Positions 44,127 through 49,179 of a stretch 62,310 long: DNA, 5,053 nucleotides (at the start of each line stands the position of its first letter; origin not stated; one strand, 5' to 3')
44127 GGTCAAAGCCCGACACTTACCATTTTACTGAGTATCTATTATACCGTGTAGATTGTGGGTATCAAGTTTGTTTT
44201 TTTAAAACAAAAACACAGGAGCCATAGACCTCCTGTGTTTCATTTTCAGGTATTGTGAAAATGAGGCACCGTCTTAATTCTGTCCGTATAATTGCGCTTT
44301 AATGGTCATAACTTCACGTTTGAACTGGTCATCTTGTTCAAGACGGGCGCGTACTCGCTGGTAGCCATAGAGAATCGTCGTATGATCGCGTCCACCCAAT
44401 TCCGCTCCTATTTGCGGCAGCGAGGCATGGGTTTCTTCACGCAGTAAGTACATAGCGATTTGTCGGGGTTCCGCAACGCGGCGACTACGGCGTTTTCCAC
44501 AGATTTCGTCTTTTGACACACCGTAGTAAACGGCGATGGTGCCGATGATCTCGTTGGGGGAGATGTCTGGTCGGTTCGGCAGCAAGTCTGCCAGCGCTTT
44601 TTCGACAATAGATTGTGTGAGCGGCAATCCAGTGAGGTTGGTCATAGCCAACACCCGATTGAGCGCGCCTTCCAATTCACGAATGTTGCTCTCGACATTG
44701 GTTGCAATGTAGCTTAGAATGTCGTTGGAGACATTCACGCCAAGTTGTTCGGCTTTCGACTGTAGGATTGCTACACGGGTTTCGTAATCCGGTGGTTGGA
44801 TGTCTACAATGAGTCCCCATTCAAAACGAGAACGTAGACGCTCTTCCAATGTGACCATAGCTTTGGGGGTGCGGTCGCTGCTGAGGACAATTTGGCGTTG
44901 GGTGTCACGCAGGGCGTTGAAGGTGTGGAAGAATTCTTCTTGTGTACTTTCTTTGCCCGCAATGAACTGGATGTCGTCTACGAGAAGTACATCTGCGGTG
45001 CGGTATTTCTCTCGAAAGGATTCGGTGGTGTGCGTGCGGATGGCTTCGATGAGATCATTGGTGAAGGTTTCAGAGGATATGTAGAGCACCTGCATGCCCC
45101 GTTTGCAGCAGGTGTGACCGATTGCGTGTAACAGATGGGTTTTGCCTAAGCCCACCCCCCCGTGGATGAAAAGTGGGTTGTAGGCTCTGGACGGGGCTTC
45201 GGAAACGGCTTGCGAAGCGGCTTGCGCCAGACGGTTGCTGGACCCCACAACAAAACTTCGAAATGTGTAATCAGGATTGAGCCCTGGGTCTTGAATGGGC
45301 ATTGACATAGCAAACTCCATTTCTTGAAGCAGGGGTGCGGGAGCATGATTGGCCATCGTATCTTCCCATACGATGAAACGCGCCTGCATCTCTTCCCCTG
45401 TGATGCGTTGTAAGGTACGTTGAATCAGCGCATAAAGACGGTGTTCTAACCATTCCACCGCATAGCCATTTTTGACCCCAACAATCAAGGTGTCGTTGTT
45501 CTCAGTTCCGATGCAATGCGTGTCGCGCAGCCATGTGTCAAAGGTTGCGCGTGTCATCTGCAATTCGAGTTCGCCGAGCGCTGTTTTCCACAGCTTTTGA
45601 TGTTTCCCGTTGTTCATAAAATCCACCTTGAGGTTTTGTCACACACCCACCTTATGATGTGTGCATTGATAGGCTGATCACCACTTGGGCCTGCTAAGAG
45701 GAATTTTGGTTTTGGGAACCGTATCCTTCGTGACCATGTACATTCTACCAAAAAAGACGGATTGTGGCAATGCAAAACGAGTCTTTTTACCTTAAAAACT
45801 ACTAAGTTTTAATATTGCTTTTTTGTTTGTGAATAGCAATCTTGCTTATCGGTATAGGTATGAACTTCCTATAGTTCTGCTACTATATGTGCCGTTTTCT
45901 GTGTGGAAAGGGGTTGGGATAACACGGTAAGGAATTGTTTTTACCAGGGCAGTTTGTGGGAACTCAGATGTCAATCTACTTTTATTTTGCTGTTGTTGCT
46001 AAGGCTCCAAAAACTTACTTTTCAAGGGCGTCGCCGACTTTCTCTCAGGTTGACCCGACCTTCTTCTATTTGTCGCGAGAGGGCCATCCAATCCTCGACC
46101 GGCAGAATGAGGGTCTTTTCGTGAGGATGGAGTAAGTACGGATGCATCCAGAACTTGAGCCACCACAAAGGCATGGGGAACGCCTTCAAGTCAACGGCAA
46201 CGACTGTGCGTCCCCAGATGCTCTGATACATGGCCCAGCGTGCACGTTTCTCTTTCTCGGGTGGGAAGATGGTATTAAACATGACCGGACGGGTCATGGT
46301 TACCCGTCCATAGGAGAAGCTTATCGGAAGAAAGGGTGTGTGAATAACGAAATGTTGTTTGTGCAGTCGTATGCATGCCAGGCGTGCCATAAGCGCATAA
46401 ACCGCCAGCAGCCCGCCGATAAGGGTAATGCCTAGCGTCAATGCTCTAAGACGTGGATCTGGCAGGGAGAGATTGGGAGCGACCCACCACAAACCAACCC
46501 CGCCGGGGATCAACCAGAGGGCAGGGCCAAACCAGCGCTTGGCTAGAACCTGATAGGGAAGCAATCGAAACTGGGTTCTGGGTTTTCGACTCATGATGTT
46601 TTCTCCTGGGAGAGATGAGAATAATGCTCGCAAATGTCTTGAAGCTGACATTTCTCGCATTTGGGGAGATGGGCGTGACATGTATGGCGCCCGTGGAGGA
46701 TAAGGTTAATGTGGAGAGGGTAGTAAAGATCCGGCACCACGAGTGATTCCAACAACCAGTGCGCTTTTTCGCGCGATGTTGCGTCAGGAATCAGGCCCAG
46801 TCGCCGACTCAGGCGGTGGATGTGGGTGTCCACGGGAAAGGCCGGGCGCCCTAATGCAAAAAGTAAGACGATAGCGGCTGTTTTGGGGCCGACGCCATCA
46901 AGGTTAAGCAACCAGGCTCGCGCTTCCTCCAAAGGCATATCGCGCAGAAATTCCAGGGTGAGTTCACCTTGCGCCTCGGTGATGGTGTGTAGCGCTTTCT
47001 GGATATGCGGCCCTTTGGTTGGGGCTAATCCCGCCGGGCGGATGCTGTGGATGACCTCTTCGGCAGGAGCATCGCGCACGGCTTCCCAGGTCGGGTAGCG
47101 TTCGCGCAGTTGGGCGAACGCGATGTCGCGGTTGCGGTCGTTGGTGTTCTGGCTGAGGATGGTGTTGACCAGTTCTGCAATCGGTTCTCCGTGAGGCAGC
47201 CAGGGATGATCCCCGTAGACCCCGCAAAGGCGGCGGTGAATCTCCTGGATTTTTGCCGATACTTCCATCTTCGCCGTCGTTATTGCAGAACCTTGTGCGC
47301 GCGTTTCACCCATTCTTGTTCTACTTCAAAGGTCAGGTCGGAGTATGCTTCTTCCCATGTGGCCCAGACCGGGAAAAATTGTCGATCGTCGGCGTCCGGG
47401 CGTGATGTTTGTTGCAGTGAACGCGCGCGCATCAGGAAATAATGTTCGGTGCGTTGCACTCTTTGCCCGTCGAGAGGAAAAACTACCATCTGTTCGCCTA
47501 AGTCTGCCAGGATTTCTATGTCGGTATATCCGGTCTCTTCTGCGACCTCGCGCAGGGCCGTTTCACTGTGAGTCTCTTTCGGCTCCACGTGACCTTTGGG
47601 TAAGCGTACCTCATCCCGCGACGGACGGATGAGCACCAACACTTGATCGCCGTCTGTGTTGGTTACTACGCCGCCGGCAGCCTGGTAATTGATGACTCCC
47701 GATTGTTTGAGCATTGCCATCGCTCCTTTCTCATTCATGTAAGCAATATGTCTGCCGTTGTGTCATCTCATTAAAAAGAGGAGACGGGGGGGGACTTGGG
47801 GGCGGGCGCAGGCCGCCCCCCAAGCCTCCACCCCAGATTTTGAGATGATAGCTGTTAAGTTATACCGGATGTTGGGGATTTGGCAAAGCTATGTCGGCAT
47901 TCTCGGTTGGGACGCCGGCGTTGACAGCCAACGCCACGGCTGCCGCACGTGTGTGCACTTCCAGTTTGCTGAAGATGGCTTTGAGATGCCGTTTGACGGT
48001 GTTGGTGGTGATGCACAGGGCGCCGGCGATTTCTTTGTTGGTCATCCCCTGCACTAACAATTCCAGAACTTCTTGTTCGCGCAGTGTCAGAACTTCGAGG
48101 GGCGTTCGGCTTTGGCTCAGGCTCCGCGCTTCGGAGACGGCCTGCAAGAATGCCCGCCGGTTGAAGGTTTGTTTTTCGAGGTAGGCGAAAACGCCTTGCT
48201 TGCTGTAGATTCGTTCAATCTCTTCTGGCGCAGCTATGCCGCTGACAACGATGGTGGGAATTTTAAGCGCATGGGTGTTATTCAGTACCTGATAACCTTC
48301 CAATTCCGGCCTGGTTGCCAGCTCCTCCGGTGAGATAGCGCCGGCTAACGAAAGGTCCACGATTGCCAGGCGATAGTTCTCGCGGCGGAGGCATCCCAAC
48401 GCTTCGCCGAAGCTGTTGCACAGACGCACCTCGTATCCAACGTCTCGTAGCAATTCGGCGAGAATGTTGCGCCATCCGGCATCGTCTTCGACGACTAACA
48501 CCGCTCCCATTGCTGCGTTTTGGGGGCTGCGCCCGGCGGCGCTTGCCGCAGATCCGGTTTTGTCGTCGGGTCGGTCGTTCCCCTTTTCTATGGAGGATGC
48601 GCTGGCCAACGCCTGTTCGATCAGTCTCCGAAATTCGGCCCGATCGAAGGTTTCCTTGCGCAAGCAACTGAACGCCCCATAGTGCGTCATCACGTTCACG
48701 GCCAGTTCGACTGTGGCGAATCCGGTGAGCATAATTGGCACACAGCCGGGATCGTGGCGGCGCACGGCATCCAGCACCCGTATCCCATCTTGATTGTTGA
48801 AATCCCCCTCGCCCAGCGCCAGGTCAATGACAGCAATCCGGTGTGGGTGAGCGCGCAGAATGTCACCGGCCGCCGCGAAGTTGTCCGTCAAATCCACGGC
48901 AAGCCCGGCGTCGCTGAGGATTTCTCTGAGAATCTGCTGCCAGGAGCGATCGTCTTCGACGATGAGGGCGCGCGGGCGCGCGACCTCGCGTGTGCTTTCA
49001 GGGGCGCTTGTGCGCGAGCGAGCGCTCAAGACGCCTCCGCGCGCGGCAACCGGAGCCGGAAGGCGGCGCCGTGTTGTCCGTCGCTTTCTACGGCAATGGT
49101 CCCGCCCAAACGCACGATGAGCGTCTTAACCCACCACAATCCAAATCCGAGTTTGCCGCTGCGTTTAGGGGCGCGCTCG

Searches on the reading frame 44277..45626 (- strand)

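Call 35: search_protein_families(library=pfam, proteins=[window:44277-45626:-], max_evalue=0.001)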
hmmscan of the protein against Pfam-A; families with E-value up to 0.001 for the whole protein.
window:44277-45626:- (450 aa): 10 families
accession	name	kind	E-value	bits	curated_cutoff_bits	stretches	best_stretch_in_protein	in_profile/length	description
PF00308.24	Bac_DnaA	-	5.5e-70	235.2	23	1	116-275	1-162/162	Bacterial DnaA ATPAse domain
PF08299.17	Bac_DnaA_C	-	1.1e-26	93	31.5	1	358-425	2-69/69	Bacterial dnaA protein helix-turn-helix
PF01695.23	IstB_IS21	-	1.5e-10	41.4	24.1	1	152-252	95-194/238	IstB-like ATP binding protein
PF11638.13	DnaA_N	-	1.1e-08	35.1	24.6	1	10-73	1-64/65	DnaA N-terminal domain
PF00004.35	AAA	-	5.5e-07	30.5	21.2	1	153-269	2-124/131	ATPase family associated with various cellular activities (AAA)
PF13191.12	AAA_16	-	5.9e-05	24.1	32.6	1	129-240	5-124/167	AAA ATPase domain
PF13401.12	AAA_22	-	0.00046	20.9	27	0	194-245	69-117/130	AAA domain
PF13173.12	AAA_14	-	0.00051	20.5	27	1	150-268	3-115/129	AAA domain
PF25199.1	nSTAND_NTPase5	-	0.00052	20.3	34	0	137-225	28-111/145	Novel STAND NTPase 5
PF01637.24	ATPase_2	-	0.00055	20.2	33.2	0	147-261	18-126/225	ATPase domain predominantly from Archaea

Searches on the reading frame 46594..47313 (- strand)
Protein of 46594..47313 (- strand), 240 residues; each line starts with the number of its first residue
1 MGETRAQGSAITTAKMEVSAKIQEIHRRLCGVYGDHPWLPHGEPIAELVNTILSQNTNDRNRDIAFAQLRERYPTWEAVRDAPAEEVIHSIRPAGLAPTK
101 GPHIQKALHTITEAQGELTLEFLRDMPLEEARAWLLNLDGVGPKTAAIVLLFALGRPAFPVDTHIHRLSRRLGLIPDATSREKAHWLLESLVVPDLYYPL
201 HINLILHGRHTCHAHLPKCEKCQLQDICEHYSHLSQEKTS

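Call 35: search_protein_families(library=pfam, proteins=[window:46594-47313:-], max_evalue=0.001)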
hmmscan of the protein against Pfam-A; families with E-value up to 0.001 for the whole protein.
window:46594-47313:- (240 aa): 1 family
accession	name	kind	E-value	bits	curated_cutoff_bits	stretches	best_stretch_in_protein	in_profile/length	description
PF00730.31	HhH-GPD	-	2.1e-13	51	26.2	1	49-190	1-104/108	HhH-GPD superfamily base excision DNA repair protein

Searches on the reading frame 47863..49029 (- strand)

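Call 35: search_protein_families(library=pfam, proteins=[window:47863-49029:-], max_evalue=0.001)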
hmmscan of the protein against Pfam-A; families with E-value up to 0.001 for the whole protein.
window:47863-49029:- (389 aa): 6 families
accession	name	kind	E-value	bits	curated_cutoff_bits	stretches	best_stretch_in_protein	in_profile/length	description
PF00072.30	Response_reg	-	1.1e-24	87.1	30.2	2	22-134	2-107/111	Response regulator receiver domain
PF00196.25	GerE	-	3.9e-18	65.3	23.5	1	313-368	2-57/57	Bacterial regulatory proteins, luxR family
PF08281.18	Sigma70_r4_2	-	2.1e-06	27.7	25.7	1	311-351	8-49/54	Sigma-70, region 4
PF13384.12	HTH_23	-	2.2e-05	24.5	24.6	1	319-351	8-40/50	Homeodomain-like domain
PF20161.5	VpsR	-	5.4e-05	23.3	23.7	0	172-239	8-71/121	VpsR domain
PF04545.22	Sigma70_r4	-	0.00019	21.3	24.1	1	311-356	2-48/50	Sigma-70, region 4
